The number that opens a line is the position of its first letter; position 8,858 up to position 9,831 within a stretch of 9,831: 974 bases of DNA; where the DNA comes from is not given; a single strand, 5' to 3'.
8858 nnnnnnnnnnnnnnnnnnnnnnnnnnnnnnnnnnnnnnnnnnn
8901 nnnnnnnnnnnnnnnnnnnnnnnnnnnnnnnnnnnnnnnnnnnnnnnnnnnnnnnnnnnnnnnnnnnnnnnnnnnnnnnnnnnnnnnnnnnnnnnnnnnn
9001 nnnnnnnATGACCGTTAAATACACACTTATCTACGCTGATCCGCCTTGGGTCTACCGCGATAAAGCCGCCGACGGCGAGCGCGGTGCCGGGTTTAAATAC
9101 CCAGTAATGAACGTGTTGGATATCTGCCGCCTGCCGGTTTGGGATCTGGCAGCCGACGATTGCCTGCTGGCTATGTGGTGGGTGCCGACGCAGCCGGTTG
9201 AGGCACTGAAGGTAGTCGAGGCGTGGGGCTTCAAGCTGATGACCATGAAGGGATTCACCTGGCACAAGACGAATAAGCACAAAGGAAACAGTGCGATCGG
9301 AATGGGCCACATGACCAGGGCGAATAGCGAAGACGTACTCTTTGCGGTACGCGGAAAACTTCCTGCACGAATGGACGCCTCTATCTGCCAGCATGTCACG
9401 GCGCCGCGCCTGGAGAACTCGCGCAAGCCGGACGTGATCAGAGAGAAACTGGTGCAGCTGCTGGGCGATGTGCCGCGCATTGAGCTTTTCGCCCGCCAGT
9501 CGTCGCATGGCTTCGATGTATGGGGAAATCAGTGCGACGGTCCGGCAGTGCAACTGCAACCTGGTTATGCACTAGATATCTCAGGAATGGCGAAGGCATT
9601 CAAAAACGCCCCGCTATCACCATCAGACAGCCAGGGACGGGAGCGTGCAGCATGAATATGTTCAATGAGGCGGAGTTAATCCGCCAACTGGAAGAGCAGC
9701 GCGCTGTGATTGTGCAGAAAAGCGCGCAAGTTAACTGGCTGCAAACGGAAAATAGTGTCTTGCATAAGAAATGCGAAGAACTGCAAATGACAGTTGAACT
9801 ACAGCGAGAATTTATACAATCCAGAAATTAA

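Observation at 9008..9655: Orphan MT-A70 N6-adenine methyltransferase with no restriction partner in the window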

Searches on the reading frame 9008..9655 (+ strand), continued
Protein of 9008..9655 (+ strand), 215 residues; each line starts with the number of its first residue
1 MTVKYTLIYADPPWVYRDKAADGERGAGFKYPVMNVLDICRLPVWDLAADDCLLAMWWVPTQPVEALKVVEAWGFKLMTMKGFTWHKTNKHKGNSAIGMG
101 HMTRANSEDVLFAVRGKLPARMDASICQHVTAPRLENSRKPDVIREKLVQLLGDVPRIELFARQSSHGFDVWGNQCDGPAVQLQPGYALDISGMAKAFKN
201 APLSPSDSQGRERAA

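Call 33: find_related_loci(query=window:9008-9655:+, collection=genome_contigs, flank=6000)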
Query window:9008-9655:+ (215 aa) in genome_contigs; peptide patterns used: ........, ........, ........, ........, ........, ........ (x = any residue, [..] = any of these).
74 stretches matched a pattern; 40 encode a relative of the query (tblastn E <= 1e-3); 40 distinct loci.
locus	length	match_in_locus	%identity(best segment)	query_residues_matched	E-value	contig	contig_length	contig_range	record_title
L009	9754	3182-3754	93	1-191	7e-124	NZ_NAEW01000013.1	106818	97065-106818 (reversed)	Citrobacter braakii strain ATCC 51113 CbraakiiATCC_L001_NODE_13_length_106818__23.6957, whole genome shotgun sequence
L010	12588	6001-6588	90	2-197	3e-123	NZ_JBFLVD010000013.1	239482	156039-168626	Scandinavium sp. UTDF21-P1B CNTSAP1B_S431_contig_13, whole genome shotgun sequence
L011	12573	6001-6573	94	1-191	7e-123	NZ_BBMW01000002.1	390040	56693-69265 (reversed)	Citrobacter werkmanii NBRC 105721, whole genome shotgun sequence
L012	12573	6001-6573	90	1-191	6e-121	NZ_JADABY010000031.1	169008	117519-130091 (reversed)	Citrobacter sp. Res13-Sevr-PEB04-36 seq_tig31, whole genome shotgun sequence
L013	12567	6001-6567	92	1-189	1e-120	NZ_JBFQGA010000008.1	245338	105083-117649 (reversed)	Kluyvera sp. STS39-E contig00008, whole genome shotgun sequence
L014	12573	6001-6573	88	1-191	2e-118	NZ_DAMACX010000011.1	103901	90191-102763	MAG: Pseudescherichia sp. isolate CTOTU48004 NODE_21_length_103901_cov_5.739383, whole genome shotgun sequence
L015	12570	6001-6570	89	2-191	5e-118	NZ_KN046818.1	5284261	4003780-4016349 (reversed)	Klebsiella pneumoniae strain ATCC 13883 scaffold1, whole genome shotgun sequence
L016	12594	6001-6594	79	1-197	4e-106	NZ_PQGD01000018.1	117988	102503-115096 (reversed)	Superficieibacter electus strain BP-1 NODE_18_length_117988_cov_32.0738, whole genome shotgun sequence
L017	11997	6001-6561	79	1-188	3e-102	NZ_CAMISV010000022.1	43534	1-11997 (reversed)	Serratia proteamaculans isolate 6e3de084-a76c-11e8-a962-3c4a9275d6c8 ERS2677070SCcontig000022, whole genome shotgun sequ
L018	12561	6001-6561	79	1-188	5e-102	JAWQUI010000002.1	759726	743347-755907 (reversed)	Pseudomonas lundensis strain I31 NODE_2_length_759726_cov_287.758637, whole genome shotgun sequence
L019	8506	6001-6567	79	1-188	2e-101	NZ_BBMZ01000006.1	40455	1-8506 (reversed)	Pseudescherichia vulneris NBRC 102420, whole genome shotgun sequence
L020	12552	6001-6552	79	4-188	1e-99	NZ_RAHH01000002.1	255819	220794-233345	Rahnella woolbedingensis strain DSM 27399 contig_00002, whole genome shotgun sequence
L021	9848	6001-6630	72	3-208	3e-98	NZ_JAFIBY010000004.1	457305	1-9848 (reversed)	Serratia sp. PL17 Ga0418748_04, whole genome shotgun sequence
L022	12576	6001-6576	76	1-191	4e-98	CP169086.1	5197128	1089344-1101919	Enterobacter hormaechei strain B17-3 chromosome, complete genome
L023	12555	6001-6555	76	4-189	2e-97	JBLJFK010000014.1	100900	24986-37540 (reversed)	Ewingella sp. S1.OA.A_B6 NODE_14_length_100900_cov_62.476060, whole genome shotgun sequence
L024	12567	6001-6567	75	1-189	8e-95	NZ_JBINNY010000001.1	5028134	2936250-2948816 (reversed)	Dryocola sp. BD626 BD626_1, whole genome shotgun sequence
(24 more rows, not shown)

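Call 36: search_protein_families(library=pfam, proteins=[L017:3072-3605:+, L017:6884-7939:+, L017:3765-4724:+, L024:6905-7306:+, L024:7303-8040:+, L017:7992-8348:+, L020:5540-5995:+, L023:3015-4418:+, L020:8674-9288:+, L012:7122-7487:+], max_evalue=0.01)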
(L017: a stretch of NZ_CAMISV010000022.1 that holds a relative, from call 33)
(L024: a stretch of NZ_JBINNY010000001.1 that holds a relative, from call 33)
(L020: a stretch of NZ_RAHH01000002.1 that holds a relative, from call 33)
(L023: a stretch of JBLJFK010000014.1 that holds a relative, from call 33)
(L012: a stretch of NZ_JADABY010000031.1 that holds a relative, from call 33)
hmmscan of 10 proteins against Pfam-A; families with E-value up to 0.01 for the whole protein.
L017:3072-3605:+ (177 aa): 1 family
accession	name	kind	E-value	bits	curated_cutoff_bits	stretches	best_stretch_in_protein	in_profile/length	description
PF06892.16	Phage_CP76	-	3.3e-08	34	26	1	13-141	4-132/146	Phage regulatory protein CII (CP76)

L017:6884-7939:+ (351 aa): 2 families
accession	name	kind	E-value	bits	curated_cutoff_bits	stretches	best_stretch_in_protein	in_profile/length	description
PF06147.18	DUF968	-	4.2e-73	245.4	27.8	1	179-348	1-171/171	Protein of unknown function (DUF968)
PF16784.11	HNHc_6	-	0.0022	18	26.6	1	273-321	123-174/204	Putative HNHc nuclease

L017:3765-4724:+ (319 aa): 6 families
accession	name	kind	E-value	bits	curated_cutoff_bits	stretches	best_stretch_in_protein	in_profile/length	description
PF09524.15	Phg_2220_C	-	7.5e-20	71.2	27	1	194-264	1-71/73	Conserved phage C-terminus (Phg_2220_C)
PF13730.12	HTH_36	-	6.2e-12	45.6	25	1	33-83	5-55/55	Helix-turn-helix domain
PF00392.27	GntR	-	5.2e-06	26.5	27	1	54-89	25-60/64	Bacterial regulatory proteins, gntR family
PF01047.28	MarR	-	0.00018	21.8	24.6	1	56-88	20-52/59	MarR family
PF13545.12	HTH_Crp_2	-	0.00051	20.4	27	1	57-88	26-57/70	Crp-like helix-turn-helix domain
PF21984.2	DnaD_N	-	0.0017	18.9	27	1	32-102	15-84/101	DnaD N-terminal domain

L024:6905-7306:+ (133 aa): 1 family
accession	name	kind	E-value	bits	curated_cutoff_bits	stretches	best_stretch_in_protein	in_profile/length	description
PF05866.16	RusA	-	2e-12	48.3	22.8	1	6-107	1-111/124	Endodeoxyribonuclease RusA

L024:7303-8040:+ (245 aa): 2 families
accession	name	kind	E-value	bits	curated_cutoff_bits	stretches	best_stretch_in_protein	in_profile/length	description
PF03374.19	ANT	-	7e-25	87.9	25.3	1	136-237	1-107/108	Phage antirepressor protein KilAC domain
PF09669.15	Phage_pRha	-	7.4e-10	39.7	29.9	1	29-110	1-91/91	Phage regulatory protein Rha (Phage_pRha)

L017:7992-8348:+ (118 aa): 3 families
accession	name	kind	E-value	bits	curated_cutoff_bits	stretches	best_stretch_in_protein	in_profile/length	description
PF06530.18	Phage_antitermQ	-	1.2e-51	174.1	26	1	1-117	1-118/118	Phage antitermination protein Q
PF02796.21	HTH_7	-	0.0029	18.1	23.8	1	58-94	2-38/45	Helix-turn-helix domain of resolvase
PF08281.18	Sigma70_r4_2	-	0.0068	16.5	25.7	0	68-99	17-48/54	Sigma-70, region 4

L020:5540-5995:+ (151 aa): 1 family
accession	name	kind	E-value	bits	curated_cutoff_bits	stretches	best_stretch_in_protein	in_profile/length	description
PF05772.17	NinB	-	7.4e-54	181.5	23.8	1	3-128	2-131/131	NinB protein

L023:3015-4418:+ (467 aa): 4 families
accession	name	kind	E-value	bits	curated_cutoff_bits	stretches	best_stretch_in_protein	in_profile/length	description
PF03796.21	DnaB_C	-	1.7e-60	205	27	1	189-435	1-245/255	DnaB-like helicase C terminal domain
PF00772.26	DnaB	-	4.8e-33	113.7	23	1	8-111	2-103/103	DnaB-like helicase N terminal domain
PF13481.12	AAA_25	-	7.9e-10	39.1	27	1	186-370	11-191/195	AAA domain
PF06745.19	ATPase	-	0.0032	17.3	26.6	1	191-369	2-164/231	KaiC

L020:8674-9288:+ (204 aa): 0 families

L012:7122-7487:+ (121 aa): 1 family
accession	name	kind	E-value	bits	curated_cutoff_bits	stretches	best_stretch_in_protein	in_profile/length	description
PF10765.14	Phage_P22_NinX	-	0.00029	21.6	22.6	1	62-106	60-114/114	Bacteriophage P22, NinX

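Call 37: search_protein_families(library=padloc, proteins=[window:9008-9655:+, L017:6884-7939:+, L017:3765-4724:+, L024:6905-7306:+, L024:7303-8040:+, L020:5540-5995:+], max_evalue=0.01)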
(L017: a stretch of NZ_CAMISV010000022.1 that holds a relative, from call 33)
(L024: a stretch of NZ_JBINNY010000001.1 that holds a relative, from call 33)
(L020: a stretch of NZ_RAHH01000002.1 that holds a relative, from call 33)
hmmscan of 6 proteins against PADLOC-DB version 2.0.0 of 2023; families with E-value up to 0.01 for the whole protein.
window:9008-9655:+ (215 aa): 2 families
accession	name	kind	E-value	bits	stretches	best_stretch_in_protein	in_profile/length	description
PDLC03262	MTase_II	-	1.8e-75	251.1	1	2-184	7-188/204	Type II methyltransferase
PDLC03221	MTase_II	-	2.1e-23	81.1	1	6-187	22-206/272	Type II methyltransferase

L017:6884-7939:+ (351 aa): 0 families

L017:3765-4724:+ (319 aa): 3 families
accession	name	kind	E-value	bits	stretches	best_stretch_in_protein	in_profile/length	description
PDLC01434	CasR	-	0.0016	16.3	1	56-91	144-179/191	"CAS-I,CAS-II,CAS-III,CAS-IV,CAS-V,CAS-VI; associated_signaling"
PDLC01720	Csa3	-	0.0057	15.2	1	34-113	26-102/118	Csa3_1_CAS-I-II-III-IV-V-VI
PDLC01268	CasR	-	0.0088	14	0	56-90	140-172/179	"CAS-I,CAS-II,CAS-III,CAS-IV,CAS-V,CAS-VI; associated_signaling"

L024:6905-7306:+ (133 aa): 0 families

L024:7303-8040:+ (245 aa): 0 families

L020:5540-5995:+ (151 aa): 0 families

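Call 66: predict_structure(alignment_id=A3)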
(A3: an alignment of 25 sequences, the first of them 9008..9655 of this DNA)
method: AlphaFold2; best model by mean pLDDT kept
length: 215 residues; sequences in the alignment: 25
mean_pLDDT: 53.5   pTM: 0.52
mean pLDDT of the five models: 53.5, 49.3, 48.1, 45.8, 37.9
residues with pLDDT >= 90: 0; 70-90: 36; 50-70: 80; < 50: 99
segments of 3 or more residues with pLDDT < 50: 18-21, 24-27, 79-108, 123-140, 154-156, 163-179, 185-187, 201-215
pLDDT, mean of each block of 10 residues (from residue 1): 62 58 49 72 67 70 75 71 40 31 37 71 43 44 56 51 43 42 52 58 40 37
secondary structure, 60 per line:
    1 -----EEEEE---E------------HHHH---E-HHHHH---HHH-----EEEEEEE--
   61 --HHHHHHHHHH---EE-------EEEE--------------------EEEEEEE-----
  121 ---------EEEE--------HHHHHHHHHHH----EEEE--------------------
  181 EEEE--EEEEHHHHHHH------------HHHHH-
elements in order: E6-10 H27-30 H36-40 E52-58 H63-72 E85-88 E109-115 E130-133 H142-152 E157-160 E181-184 E187-190 H191-197 H210-214

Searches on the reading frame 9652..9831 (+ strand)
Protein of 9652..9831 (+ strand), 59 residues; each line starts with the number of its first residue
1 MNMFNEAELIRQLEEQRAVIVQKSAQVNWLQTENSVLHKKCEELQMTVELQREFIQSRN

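Call 3: search_protein_families(library=pfam, proteins=[window:9652-9831:+], max_evalue=0.01)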
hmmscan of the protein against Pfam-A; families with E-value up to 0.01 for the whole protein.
window:9652-9831:+ (59 aa): 0 families

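Call 4: search_protein_families(library=phrogs, proteins=[window:9652-9831:+], max_evalue=0.001)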
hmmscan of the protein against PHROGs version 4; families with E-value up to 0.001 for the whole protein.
window:9652-9831:+ (59 aa): 1 family
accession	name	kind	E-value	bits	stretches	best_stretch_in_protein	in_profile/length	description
phrog_4701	-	unknown function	2.7e-33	114.7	1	1-59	1-59/63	-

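Call 5: search_protein_families(library=ncbifam, proteins=[window:9652-9831:+], max_evalue=0.01)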
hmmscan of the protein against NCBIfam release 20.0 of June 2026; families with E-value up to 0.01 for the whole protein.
window:9652-9831:+ (59 aa): 0 families

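Call 37: search_protein_families(library=padloc, proteins=[window:9652-9831:+], max_evalue=0.01)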
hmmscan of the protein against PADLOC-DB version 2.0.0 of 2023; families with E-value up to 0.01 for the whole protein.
window:9652-9831:+ (59 aa): 0 families
